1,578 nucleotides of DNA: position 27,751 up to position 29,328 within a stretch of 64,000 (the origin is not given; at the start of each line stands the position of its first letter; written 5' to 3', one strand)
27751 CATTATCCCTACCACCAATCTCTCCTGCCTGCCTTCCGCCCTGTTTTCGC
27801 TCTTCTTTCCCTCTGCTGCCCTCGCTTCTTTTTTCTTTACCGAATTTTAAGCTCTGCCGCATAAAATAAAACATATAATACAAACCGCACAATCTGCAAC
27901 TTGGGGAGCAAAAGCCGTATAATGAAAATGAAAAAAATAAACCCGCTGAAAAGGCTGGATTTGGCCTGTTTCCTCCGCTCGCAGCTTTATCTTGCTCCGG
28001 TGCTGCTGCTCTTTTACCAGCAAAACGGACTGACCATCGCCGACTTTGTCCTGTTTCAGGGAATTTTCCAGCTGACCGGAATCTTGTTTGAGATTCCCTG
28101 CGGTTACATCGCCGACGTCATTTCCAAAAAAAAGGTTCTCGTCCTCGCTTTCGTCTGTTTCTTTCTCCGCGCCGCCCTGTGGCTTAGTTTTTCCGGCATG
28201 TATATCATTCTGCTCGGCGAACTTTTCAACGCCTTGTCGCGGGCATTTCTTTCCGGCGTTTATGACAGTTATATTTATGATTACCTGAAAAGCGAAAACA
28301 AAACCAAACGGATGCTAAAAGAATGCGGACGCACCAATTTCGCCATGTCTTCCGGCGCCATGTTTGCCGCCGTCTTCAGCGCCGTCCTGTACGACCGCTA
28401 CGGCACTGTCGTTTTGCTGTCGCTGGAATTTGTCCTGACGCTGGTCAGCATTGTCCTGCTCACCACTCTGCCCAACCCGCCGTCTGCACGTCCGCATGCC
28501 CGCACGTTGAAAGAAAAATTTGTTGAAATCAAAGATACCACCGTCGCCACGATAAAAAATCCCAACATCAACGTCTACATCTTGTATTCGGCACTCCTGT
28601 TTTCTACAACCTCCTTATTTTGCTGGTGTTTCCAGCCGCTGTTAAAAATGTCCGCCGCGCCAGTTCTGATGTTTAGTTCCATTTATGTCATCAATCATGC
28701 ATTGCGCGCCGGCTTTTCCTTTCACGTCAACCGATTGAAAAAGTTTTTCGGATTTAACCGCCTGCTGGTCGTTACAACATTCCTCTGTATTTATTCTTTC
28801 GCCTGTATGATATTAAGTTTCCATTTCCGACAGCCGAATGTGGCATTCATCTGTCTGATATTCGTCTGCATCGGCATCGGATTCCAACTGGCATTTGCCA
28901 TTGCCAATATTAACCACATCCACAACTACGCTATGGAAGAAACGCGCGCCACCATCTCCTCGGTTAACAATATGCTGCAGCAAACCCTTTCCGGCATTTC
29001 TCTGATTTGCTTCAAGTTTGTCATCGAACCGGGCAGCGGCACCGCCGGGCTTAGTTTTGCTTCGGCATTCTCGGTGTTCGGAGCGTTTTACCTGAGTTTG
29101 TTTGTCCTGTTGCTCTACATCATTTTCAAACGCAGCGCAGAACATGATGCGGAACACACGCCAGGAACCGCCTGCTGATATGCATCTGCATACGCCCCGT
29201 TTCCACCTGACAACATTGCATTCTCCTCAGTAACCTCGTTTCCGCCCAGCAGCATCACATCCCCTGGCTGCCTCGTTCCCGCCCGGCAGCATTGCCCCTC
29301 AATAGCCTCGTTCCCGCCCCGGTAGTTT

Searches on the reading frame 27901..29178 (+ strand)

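Call 71: search_protein_families(library=pfam, proteins=[window:27901-29178:+], max_evalue=0.001)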
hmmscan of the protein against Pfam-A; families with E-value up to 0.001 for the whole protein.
window:27901-29178:+ (425 aa): 1 family
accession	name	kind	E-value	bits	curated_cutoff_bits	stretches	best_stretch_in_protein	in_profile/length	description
PF07690.21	MFS_1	-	1e-24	87.6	33.4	1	31-365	15-343/347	Major Facilitator Superfamily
